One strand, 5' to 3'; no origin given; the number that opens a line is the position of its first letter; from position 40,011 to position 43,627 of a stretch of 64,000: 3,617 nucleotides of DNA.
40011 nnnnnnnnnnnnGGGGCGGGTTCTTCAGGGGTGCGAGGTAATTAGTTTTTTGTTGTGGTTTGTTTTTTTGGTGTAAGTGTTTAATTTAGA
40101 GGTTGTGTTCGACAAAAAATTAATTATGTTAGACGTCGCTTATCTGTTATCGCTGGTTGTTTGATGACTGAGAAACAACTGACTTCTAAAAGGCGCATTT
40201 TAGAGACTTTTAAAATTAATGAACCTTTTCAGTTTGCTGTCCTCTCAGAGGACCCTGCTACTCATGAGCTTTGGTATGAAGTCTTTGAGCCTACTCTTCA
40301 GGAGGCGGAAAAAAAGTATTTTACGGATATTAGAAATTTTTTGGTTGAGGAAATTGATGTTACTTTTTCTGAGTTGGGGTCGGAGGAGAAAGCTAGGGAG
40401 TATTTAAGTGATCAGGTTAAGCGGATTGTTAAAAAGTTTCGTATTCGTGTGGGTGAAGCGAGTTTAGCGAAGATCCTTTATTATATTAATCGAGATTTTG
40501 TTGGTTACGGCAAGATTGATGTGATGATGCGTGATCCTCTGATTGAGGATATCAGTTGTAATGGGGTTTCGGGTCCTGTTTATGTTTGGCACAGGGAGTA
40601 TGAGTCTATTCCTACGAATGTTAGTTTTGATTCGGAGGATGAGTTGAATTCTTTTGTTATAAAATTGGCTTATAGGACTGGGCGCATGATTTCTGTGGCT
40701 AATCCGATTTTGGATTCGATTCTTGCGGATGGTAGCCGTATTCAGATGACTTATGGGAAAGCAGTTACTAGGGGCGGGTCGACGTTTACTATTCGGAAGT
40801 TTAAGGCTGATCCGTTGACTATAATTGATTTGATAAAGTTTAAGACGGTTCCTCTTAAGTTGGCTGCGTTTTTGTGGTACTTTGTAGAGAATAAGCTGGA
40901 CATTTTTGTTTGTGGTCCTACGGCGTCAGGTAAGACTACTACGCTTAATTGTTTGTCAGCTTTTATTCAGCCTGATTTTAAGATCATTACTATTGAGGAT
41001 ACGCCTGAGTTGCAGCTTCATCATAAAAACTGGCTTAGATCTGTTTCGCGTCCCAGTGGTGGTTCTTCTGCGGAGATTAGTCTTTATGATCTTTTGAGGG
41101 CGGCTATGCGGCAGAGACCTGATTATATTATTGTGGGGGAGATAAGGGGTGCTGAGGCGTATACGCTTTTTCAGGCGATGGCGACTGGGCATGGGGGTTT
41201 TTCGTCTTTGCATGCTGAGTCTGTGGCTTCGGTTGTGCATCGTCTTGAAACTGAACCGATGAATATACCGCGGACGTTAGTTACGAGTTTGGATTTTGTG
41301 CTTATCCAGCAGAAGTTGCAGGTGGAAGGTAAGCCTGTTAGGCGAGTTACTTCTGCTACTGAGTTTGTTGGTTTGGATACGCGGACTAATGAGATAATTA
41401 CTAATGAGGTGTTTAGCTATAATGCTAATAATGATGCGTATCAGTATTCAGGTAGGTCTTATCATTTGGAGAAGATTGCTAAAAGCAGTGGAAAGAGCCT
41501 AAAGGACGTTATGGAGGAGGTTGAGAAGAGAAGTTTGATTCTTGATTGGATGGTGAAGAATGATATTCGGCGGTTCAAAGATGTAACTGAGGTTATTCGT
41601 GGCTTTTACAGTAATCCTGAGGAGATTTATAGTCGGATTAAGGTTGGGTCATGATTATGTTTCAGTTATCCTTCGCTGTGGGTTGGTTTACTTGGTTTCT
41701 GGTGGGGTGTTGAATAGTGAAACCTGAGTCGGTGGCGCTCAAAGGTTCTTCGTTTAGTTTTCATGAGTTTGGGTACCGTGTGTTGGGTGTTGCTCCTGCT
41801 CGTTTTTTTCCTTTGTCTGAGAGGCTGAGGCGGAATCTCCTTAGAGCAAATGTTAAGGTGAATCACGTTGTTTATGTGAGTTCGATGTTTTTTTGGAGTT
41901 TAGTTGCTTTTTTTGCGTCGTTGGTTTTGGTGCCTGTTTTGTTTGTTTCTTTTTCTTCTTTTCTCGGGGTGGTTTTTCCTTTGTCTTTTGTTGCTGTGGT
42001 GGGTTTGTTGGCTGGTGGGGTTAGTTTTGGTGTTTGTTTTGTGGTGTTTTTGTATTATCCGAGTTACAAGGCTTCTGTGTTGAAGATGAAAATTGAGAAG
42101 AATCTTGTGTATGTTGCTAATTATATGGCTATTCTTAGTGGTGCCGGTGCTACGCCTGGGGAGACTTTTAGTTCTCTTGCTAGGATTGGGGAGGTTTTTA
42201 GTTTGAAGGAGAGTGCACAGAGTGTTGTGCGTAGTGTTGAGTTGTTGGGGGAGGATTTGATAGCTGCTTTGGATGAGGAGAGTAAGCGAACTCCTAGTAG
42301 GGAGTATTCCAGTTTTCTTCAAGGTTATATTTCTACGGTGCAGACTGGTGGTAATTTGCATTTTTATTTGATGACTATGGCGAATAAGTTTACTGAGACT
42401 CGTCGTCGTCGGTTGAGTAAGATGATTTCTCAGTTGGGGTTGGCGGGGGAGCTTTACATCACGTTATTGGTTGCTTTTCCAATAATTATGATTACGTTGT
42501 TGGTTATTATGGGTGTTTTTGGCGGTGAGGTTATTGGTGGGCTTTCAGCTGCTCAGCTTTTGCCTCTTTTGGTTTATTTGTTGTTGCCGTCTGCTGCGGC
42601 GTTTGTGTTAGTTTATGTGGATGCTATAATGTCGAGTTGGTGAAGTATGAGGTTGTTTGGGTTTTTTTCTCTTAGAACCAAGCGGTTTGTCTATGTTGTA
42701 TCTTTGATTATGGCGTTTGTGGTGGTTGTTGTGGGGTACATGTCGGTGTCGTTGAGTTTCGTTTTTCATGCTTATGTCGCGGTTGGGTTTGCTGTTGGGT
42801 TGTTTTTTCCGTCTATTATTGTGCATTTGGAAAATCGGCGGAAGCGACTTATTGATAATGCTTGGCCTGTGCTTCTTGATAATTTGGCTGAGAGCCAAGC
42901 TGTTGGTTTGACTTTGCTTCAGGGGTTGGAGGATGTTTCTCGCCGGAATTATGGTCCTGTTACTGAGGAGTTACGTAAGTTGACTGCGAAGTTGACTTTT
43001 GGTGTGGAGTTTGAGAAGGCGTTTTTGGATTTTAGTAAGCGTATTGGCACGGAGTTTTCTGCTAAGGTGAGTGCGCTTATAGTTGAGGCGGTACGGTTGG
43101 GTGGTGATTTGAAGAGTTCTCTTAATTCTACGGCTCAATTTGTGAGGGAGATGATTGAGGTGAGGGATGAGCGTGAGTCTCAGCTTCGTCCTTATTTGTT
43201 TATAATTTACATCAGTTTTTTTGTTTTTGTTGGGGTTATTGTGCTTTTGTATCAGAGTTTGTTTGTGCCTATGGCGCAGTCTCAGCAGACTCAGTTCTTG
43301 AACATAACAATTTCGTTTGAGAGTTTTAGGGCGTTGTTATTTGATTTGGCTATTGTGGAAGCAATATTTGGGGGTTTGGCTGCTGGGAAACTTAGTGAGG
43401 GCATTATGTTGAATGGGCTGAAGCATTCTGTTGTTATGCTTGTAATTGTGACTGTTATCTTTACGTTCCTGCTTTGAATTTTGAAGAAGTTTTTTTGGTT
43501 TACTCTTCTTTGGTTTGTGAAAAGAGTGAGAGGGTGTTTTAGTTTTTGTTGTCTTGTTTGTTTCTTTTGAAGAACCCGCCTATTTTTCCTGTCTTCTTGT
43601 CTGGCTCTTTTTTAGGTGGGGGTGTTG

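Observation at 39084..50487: Sensor-linked second type IV filament module: PAS-DUF835, FlaI-like ATPase, split platform, zinc-ribbon protein, KaiC-like pair, RHH and pilins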

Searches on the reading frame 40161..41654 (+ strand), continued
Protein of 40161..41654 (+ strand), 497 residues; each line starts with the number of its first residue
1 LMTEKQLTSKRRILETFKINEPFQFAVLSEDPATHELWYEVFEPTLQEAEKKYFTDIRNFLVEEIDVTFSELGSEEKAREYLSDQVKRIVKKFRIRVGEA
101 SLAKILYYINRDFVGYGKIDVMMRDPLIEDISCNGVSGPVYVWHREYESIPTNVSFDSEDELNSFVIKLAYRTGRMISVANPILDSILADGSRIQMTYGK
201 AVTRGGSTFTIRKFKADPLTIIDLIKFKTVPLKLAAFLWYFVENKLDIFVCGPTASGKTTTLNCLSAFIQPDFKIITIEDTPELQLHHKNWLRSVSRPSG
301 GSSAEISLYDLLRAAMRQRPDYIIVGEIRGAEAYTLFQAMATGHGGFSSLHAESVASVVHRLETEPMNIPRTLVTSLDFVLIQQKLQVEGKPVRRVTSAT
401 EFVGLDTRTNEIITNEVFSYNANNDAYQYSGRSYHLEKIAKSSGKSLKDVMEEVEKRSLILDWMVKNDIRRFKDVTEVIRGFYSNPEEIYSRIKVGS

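Call 29: search_solved_structures(query=window:40161-41654:+, max_evalue=1e-10)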
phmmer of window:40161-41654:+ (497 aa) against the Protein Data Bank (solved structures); distinct sequences matched with E-value up to 1e-10: 20.
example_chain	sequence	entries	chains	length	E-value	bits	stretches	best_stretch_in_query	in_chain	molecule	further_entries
2oap_1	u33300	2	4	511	1e-123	416.7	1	7-494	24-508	Type II secretion system protein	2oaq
4ii7_A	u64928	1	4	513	1.4e-89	304.2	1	83-479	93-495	FlaI ATPase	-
4ihq_A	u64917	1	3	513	9.2e-89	301.4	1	83-479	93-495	FlaI ATPase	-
8rkd_E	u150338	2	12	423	2.3e-49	171.5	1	55-424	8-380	Pilus assembly ATPase CpaF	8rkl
8rjf_A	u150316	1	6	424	2.4e-49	171.5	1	55-424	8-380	Pilus assembly ATPase CpaF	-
9e24_A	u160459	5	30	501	3.1e-49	171.1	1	55-424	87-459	CpaF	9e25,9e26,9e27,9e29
6bge_A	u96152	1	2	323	2.7e-20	75.7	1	177-362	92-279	VirB11-like protein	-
1g6o_A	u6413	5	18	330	2.8e-20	75.6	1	177-362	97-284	CAG-ALPHA | virB11 homolog | Cag-alfa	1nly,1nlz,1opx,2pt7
2gza_A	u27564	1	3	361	1.2e-19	73.5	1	236-362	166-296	Type IV secretion system protein VirB11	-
2eyu_A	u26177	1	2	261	1.7e-16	63.2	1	248-381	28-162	twitching motility protein PilT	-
2gsz_A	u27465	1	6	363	2.9e-16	62.4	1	248-381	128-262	twitching motility protein PilT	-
2ewv_A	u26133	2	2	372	3e-16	62.4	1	248-381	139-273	twitching motility protein PilT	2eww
5it5_F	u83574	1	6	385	9.8e-13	50.8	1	248-384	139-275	ATP binding motif-containing protein PilF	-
5oiu_A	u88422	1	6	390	1e-12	50.7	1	248-384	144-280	Type IV pilus assembly protein PilF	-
6ejf_A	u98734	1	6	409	1.1e-12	50.6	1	249-384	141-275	Type IV pilus assembly protein PilF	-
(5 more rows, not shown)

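Call 37: find_related_loci(query=A1, collection=genome_contigs, flank=10000)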
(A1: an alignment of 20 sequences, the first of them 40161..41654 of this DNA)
Query A1 (497 aa) in genome_contigs; peptide patterns used: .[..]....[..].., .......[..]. (x = any residue, [..] = any of these).
599 stretches matched a pattern (row limit reached: there are more); 592 encode a relative of the query (tblastn E <= 1e-3); the best 80 are kept; 80 distinct loci.
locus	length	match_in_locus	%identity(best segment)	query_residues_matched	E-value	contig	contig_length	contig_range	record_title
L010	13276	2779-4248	64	8-497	0e+0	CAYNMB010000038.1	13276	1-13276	MAG TPA_asm: uncultured Candidatus Bathyarchaeia archaeon isolate binchicken_co184_344 genome assembly, contig: NODE_873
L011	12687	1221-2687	58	7-495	0e+0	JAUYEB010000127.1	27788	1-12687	MAG: Candidatus Bathyarchaeota archaeon isolate C20_metabat.bin.87 C20_k141_473519, whole genome shotgun sequence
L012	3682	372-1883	53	1-497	0e+0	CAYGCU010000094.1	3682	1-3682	MAG TPA_asm: uncultured Candidatus Bathyarchaeia archaeon isolate ERP108616_co2_191 genome assembly, contig: NODE_59307_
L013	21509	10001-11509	53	1-496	0e+0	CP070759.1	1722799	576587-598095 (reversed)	MAG: Candidatus Bathyarchaeota archaeon isolate bin28 chromosome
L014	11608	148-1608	55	14-497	0e+0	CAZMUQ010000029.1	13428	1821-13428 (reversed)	MAG TPA_asm: uncultured Candidatus Bathyarchaeia archaeon isolate binchicken_co184_348 genome assembly, contig: NODE_859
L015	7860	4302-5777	52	4-495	0e+0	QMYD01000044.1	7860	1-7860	MAG: Candidatus Hecatellales archaeon isolate B26_G17 B26_Guay17_scaffold_03302, whole genome shotgun sequence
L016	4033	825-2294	52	11-496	0e+0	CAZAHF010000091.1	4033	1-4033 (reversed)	MAG TPA_asm: uncultured Candidatus Bathyarchaeia archaeon isolate binchicken_co184_336 genome assembly, contig: NODE_490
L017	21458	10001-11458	53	15-496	0e+0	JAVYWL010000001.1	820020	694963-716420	MAG: Candidatus Bathyarchaeia archaeon isolate DRTY-2_202007_bins_32 DRTY-2_202007_bins_32_scaffold_1, whole genome shot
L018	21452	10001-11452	54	15-496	0e+0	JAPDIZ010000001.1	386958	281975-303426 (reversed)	MAG: Candidatus Bathyarchaeota archaeon isolate S4B2_HD70 c_000000000005, whole genome shotgun sequence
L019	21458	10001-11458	53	15-496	0e+0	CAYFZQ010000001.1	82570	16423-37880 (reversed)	MAG TPA_asm: uncultured Candidatus Bathyarchaeia archaeon isolate ERP108616_co2_541 genome assembly, contig: NODE_220_le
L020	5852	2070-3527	52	15-496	0e+0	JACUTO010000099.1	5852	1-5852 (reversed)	MAG: Candidatus Bathyarchaeota archaeon isolate Kmv02 NODE_6397_length_5852_cov_35.020183, whole genome shotgun sequence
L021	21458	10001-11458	53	15-496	0e+0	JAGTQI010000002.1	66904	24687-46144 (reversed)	MAG: Candidatus Bathyarchaeota archaeon isolate DGJ8_bin_44_34 DGJ8_bin_44_34_scaffold_125_curated, whole genome shotgun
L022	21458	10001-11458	52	15-496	0e+0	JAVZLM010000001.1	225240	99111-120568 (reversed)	MAG: Candidatus Bathyarchaeia archaeon isolate DRTY-6_201907_bins_54 DRTY-6_201907_bins_54_scaffold_1, whole genome shot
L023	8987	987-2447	52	15-497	0e+0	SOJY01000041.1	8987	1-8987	MAG: Candidatus Bathyarchaeum sp. isolate E44_bin4 NODE_3661_length_8987_cov_9.039185, whole genome shotgun sequence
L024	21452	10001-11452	52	15-496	4e-180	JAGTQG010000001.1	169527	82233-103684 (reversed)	MAG: Candidatus Bathyarchaeota archaeon isolate JZ_bin_7 JZ_bin_7_NODE_1, whole genome shotgun sequence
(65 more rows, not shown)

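Call 104: find_encoding_contigs(protein=P0002, flank=10000, max_places=1)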
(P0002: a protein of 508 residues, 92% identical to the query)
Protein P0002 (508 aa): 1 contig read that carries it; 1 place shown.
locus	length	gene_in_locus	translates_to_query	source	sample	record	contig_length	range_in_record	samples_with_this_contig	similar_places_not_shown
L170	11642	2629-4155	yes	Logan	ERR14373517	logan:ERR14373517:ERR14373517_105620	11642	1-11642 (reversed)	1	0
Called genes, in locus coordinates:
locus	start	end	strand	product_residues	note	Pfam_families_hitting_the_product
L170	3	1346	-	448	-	?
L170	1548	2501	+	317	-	PF00989:PAS, PF13426:PAS_9 (weak), PF05763:DUF835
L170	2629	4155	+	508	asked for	PF00437:T2SSE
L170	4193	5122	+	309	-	PF00482:T2SSF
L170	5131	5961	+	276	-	PF00482:T2SSF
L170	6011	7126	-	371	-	PF18551:TackOD1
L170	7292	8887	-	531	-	PF13173:AAA_14, PF13635:DUF4143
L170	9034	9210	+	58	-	-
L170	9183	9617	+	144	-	-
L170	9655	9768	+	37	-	-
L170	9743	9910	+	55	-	-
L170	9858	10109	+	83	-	-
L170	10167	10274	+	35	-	-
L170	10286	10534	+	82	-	-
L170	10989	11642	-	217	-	?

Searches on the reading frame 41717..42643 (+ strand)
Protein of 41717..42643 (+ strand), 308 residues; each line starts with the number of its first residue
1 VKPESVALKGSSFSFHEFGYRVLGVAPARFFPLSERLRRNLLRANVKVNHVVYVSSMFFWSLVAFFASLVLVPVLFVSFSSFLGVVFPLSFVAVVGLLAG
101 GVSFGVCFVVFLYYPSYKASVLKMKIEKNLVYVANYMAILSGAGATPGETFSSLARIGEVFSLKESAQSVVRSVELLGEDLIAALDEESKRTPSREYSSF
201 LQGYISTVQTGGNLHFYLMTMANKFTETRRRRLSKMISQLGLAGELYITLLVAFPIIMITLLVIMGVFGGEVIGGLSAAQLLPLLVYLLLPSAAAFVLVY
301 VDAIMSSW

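Call 4: search_protein_families(library=pfam, proteins=[window:41717-42643:+], max_evalue=0.01)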
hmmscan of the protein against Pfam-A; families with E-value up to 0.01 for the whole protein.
window:41717-42643:+ (308 aa): 1 family
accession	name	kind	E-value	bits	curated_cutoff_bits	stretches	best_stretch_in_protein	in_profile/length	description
PF00482.28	T2SSF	-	3.5e-12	46.8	25.2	1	135-261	3-124/125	Type II secretion system (T2SS), protein F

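Call 28: search_protein_families(library=ncbifam, proteins=[window:41717-42643:+], max_evalue=0.001)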
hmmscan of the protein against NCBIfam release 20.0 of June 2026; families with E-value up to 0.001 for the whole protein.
window:41717-42643:+ (308 aa): 5 families
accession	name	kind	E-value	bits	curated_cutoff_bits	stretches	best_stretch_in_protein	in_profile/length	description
NF053673.1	bindosome_BasF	exception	9.6e-16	57.4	1300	1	82-264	152-339/656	bindosome assembly system membrane anchoring protein BasF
NF004704.2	PRK06041.1-2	equivalog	4.7e-15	55.3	550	1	68-277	15-225/555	archaellar assembly protein ArlJ/FlaJ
NF046075.1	UpsF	equivalog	3.8e-14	52.3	400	1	61-273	25-227/484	membrane pilin protein UpsF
NF004703.2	PRK06041.1-1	equivalog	1.5e-06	26.8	570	1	118-269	28-178/525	archaellar assembly protein ArlJ/FlaJ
NF004705.1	PRK06041.1-3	equivalog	0.00076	18.6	400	1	125-274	2-149/465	archaellar assembly protein ArlJ/FlaJ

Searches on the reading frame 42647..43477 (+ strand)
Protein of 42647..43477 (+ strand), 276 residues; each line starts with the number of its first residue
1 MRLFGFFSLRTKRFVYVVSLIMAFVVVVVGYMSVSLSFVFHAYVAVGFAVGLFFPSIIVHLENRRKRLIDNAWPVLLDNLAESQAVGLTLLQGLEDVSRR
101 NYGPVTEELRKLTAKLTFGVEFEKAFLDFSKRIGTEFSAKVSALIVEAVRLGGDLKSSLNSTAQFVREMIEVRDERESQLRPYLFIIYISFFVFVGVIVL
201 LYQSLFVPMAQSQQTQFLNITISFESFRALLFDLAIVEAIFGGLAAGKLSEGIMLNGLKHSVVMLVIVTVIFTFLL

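Call 4: search_protein_families(library=pfam, proteins=[window:42647-43477:+], max_evalue=0.01)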
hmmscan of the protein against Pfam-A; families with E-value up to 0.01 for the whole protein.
window:42647-43477:+ (276 aa): 1 family
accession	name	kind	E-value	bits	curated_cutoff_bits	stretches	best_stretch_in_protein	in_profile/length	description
PF00482.28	T2SSF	-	7e-19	68.5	25.2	1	77-201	2-123/125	Type II secretion system (T2SS), protein F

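Call 28: search_protein_families(library=ncbifam, proteins=[window:42647-43477:+], max_evalue=0.001)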
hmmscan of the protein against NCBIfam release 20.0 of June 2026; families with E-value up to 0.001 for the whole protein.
window:42647-43477:+ (276 aa): 4 families
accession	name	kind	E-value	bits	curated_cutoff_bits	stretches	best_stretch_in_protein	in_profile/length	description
NF004705.1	PRK06041.1-3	equivalog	4.1e-16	59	400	1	13-256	188-439/465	archaellar assembly protein ArlJ/FlaJ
NF004704.2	PRK06041.1-2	equivalog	7.9e-14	51.3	550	1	16-272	274-543/555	archaellar assembly protein ArlJ/FlaJ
NF046075.1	UpsF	equivalog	1.2e-11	44.1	400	1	17-224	264-455/484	membrane pilin protein UpsF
NF004703.2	PRK06041.1-1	equivalog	2.6e-07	29.4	570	1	17-220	236-431/525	archaellar assembly protein ArlJ/FlaJ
